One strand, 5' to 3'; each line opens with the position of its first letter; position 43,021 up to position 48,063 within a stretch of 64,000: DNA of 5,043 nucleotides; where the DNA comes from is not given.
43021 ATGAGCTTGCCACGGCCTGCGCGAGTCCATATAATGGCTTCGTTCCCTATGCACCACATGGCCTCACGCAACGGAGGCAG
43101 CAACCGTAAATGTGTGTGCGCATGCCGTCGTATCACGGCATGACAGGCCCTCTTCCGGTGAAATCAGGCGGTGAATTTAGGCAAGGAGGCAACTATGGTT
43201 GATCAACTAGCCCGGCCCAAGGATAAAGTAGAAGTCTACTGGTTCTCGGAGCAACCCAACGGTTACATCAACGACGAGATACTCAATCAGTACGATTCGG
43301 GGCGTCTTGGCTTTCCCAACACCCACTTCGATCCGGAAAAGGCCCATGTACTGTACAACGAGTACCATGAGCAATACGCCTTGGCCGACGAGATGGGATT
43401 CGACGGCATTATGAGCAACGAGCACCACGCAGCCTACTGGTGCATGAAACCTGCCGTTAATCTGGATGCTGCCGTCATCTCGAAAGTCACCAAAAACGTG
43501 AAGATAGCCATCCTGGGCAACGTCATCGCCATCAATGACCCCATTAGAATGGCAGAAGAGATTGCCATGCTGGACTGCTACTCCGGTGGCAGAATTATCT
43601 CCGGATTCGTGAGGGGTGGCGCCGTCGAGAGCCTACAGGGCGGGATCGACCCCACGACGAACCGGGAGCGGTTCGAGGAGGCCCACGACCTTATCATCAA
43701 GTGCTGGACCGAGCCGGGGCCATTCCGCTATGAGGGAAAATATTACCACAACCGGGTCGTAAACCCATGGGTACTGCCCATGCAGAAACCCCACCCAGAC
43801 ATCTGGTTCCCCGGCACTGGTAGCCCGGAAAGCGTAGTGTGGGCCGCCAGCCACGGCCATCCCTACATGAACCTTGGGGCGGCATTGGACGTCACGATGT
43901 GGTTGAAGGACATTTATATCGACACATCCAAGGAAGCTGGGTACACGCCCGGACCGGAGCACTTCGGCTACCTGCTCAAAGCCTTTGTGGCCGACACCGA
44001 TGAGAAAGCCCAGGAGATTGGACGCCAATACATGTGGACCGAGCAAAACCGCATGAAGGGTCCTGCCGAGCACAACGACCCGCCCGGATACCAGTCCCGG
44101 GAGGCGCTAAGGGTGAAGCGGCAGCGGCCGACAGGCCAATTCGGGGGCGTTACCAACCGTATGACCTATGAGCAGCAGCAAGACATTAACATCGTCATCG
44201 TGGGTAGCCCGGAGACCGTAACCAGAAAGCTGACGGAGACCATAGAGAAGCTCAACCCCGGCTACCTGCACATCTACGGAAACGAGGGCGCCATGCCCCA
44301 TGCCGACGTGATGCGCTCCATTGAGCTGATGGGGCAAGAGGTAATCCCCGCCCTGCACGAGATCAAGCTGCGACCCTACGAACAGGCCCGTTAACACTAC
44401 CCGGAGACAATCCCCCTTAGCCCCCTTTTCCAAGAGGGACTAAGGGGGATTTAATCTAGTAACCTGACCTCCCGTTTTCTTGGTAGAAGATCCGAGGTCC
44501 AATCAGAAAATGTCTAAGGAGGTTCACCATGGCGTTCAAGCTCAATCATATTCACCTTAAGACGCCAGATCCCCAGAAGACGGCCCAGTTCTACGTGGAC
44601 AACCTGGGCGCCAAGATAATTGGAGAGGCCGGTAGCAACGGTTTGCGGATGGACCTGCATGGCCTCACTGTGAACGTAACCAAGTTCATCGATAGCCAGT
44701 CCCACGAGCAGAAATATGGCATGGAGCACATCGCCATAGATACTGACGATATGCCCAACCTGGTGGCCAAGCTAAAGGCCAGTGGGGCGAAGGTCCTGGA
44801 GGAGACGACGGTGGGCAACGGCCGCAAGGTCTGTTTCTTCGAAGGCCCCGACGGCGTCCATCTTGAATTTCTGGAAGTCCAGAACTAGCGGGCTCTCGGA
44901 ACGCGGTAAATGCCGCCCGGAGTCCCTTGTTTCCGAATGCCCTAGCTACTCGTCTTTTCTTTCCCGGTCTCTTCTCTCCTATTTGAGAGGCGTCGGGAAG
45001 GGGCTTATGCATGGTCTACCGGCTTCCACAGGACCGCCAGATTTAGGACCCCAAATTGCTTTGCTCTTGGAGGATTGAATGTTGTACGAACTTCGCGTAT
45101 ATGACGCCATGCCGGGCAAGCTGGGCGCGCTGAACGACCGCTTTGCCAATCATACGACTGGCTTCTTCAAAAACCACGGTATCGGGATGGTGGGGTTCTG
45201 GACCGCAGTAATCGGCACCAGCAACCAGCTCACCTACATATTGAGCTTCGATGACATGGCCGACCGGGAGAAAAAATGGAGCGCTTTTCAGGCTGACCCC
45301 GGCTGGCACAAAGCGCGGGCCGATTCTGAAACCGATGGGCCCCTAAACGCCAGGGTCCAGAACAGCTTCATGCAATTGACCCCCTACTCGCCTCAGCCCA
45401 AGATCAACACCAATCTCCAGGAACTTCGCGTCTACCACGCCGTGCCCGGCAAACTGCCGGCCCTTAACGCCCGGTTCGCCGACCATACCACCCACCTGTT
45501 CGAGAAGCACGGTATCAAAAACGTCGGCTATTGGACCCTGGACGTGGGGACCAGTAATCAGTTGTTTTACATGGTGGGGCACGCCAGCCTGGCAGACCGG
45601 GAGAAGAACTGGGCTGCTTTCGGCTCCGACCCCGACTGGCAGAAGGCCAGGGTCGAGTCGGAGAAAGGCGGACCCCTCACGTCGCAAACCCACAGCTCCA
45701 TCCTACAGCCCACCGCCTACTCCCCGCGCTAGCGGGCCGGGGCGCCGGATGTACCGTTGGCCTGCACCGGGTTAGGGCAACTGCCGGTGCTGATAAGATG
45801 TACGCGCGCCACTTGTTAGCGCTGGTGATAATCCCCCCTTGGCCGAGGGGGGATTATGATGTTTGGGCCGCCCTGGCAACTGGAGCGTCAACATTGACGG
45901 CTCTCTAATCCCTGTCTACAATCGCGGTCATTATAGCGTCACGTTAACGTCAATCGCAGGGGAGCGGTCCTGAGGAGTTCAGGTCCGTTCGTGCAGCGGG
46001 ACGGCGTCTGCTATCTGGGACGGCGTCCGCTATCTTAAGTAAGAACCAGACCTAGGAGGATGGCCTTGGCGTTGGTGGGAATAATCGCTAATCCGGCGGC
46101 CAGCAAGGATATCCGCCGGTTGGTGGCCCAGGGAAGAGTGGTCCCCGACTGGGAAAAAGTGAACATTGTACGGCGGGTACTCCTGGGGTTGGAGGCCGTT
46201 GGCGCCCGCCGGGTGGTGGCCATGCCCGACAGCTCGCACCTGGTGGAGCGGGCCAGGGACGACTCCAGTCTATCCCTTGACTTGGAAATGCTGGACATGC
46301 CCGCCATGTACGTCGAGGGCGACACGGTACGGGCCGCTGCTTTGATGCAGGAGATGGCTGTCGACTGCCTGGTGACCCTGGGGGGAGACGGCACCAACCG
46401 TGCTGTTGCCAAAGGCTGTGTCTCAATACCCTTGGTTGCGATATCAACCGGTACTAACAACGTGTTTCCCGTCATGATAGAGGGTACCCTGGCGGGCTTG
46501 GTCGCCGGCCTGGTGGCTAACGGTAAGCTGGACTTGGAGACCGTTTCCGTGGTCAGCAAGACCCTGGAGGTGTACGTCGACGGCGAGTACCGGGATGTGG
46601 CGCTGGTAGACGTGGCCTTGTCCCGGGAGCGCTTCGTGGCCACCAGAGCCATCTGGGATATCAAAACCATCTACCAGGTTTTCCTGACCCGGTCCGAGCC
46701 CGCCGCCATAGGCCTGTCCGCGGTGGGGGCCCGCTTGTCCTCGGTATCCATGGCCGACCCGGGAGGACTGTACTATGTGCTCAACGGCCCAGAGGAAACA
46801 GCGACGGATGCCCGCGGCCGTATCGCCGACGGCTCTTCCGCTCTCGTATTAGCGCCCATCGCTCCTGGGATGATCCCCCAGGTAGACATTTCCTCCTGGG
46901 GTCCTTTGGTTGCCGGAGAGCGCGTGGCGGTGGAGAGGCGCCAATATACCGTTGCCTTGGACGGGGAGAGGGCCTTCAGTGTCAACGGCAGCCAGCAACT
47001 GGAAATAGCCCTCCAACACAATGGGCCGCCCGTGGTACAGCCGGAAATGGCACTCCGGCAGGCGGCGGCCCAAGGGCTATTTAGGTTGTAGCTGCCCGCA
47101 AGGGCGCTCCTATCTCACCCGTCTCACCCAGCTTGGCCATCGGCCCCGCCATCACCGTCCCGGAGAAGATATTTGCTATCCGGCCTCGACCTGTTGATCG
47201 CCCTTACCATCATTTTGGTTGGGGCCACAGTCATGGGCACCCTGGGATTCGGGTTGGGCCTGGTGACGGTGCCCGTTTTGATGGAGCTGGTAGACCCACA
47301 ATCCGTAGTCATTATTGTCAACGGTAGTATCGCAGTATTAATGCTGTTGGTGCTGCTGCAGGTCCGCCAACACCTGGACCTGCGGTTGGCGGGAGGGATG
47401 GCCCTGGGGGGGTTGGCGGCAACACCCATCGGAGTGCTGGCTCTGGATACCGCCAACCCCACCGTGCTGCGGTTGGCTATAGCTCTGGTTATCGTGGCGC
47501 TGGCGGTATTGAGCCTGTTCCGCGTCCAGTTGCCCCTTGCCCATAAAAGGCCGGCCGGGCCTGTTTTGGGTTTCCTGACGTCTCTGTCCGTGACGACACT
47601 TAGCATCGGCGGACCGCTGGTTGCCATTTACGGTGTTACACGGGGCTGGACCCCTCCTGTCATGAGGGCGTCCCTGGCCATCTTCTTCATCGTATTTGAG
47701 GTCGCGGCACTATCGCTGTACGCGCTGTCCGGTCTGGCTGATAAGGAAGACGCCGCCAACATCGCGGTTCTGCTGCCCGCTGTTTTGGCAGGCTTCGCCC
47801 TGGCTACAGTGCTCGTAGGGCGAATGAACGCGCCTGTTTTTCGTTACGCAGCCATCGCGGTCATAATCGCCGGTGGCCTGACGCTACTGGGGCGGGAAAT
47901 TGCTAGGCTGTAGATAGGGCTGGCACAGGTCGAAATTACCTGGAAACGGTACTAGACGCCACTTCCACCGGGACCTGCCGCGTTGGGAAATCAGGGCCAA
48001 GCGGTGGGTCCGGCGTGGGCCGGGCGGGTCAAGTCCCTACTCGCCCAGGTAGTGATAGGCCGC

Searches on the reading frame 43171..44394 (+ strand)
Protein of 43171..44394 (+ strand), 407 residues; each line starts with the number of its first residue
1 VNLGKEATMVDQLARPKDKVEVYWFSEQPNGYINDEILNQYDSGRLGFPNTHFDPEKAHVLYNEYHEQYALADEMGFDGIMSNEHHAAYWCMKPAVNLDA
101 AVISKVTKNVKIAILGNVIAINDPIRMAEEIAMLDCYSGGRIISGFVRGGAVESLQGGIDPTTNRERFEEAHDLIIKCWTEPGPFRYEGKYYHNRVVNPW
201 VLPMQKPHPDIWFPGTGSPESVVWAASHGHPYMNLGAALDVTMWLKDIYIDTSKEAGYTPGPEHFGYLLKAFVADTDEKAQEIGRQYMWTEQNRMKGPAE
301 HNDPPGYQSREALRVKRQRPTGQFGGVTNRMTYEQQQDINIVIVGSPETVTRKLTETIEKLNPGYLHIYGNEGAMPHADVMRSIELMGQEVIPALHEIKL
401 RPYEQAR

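Call 55: search_protein_families(library=pfam, proteins=[window:43171-44394:+], max_evalue=0.00001)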
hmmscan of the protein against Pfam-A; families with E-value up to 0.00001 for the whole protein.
window:43171-44394:+ (407 aa): 1 family
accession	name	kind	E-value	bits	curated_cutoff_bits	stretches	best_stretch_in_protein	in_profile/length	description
PF00296.26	Bac_luciferase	-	5.9e-39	134.7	27.9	1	62-356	22-306/314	Luciferase-like monooxygenase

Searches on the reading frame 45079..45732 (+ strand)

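Call 55: search_protein_families(library=pfam, proteins=[window:45079-45732:+], max_evalue=0.00001)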
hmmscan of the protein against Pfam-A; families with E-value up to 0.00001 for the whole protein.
window:45079-45732:+ (217 aa): 1 family
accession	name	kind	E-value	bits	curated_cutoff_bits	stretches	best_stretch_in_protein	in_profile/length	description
PF07978.19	NIPSNAP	-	3.2e-51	172.2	22.3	2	115-216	2-102/102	NIPSNAP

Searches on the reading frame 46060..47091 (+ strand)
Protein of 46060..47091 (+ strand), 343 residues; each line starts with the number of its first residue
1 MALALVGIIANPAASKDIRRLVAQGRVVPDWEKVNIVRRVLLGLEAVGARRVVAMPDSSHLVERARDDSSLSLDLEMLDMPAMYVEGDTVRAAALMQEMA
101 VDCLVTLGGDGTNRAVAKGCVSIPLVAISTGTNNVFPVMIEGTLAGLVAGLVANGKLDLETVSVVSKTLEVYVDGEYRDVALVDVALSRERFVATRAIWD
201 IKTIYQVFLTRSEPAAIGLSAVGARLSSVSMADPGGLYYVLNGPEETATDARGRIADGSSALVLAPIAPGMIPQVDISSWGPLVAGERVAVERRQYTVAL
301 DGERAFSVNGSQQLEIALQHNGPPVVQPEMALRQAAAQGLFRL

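Call 55: search_protein_families(library=pfam, proteins=[window:46060-47091:+], max_evalue=0.00001)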
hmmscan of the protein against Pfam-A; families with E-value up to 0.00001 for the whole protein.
window:46060-47091:+ (343 aa): 2 families
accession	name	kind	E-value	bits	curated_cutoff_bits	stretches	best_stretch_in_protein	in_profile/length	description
PF01513.26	NAD_kinase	-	4.1e-11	43.8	25.5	1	6-145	1-119/130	ATP-NAD kinase N-terminal domain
PF00781.29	DAGK_cat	-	7.4e-06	26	23.6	0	86-140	41-99/125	Diacylglycerol kinase catalytic domain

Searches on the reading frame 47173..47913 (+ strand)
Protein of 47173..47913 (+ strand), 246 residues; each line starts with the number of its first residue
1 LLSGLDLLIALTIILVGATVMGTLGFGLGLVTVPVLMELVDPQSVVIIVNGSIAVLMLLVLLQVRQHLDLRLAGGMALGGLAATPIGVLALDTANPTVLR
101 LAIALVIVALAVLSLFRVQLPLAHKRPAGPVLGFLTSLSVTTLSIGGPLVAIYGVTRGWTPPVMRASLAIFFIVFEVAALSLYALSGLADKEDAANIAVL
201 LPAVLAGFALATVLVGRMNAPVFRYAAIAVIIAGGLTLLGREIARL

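Call 55: search_protein_families(library=pfam, proteins=[window:47173-47913:+], max_evalue=0.00001)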
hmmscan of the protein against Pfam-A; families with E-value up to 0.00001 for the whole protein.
window:47173-47913:+ (246 aa): 1 family
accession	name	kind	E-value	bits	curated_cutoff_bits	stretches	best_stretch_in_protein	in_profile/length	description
PF01925.25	TauE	-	8.7e-22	78.4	32.6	1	10-237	2-236/237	Sulfite exporter TauE/SafE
